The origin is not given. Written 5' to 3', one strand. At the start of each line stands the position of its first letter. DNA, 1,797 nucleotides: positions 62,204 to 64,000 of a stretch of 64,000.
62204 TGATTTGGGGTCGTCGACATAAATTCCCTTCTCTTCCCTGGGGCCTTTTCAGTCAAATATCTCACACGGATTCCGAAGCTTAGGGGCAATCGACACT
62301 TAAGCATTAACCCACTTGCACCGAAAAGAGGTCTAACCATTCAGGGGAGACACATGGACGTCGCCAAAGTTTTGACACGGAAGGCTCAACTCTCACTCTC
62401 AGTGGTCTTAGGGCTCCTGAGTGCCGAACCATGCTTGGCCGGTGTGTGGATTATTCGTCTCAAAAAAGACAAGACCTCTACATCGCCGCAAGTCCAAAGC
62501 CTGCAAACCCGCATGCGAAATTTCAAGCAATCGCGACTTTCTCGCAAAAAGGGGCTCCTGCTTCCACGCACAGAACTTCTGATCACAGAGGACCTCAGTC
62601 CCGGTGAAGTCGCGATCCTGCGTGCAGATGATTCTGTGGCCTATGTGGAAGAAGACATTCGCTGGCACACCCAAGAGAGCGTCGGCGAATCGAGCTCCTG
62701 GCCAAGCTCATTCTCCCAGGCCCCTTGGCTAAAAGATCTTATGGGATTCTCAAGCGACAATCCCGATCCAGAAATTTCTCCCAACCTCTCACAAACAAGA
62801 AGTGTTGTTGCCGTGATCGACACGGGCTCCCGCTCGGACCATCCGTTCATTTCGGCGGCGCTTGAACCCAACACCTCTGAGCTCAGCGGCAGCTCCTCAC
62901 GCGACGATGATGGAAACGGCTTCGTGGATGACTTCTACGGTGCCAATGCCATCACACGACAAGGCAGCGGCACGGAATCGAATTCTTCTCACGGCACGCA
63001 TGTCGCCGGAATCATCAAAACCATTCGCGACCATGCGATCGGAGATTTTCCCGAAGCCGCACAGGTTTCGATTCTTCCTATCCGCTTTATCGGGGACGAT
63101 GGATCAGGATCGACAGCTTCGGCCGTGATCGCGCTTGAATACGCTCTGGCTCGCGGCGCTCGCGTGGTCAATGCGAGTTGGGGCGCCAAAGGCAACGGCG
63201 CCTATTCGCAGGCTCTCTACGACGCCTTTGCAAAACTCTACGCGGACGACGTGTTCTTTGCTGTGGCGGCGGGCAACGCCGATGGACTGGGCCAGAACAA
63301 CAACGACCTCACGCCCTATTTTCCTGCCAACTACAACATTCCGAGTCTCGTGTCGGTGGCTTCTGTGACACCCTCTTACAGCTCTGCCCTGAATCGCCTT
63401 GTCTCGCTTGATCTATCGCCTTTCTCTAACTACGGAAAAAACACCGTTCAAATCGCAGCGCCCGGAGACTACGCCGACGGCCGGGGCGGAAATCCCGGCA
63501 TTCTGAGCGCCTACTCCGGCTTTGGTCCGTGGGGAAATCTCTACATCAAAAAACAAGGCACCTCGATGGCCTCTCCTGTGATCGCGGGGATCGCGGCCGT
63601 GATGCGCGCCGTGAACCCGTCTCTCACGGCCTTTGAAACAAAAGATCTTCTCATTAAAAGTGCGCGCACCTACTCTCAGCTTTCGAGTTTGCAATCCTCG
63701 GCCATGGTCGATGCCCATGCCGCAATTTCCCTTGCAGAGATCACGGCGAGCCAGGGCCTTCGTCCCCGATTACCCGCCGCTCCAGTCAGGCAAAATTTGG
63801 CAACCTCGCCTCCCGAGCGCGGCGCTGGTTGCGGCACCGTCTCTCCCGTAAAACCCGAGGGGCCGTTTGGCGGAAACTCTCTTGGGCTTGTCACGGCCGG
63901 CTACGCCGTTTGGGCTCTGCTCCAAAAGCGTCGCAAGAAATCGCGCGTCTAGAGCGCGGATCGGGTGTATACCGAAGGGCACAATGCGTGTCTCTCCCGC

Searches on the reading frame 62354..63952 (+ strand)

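Call 75: search_protein_families(library=pfam, proteins=[window:62354-63952:+], max_evalue=0.01)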
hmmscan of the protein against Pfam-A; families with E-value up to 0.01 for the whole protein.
window:62354-63952:+ (532 aa): 1 family
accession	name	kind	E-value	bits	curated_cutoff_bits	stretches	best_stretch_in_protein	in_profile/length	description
PF00082.27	Peptidase_S8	-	2.4e-42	145.7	21.8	1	150-440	4-276/288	Subtilase family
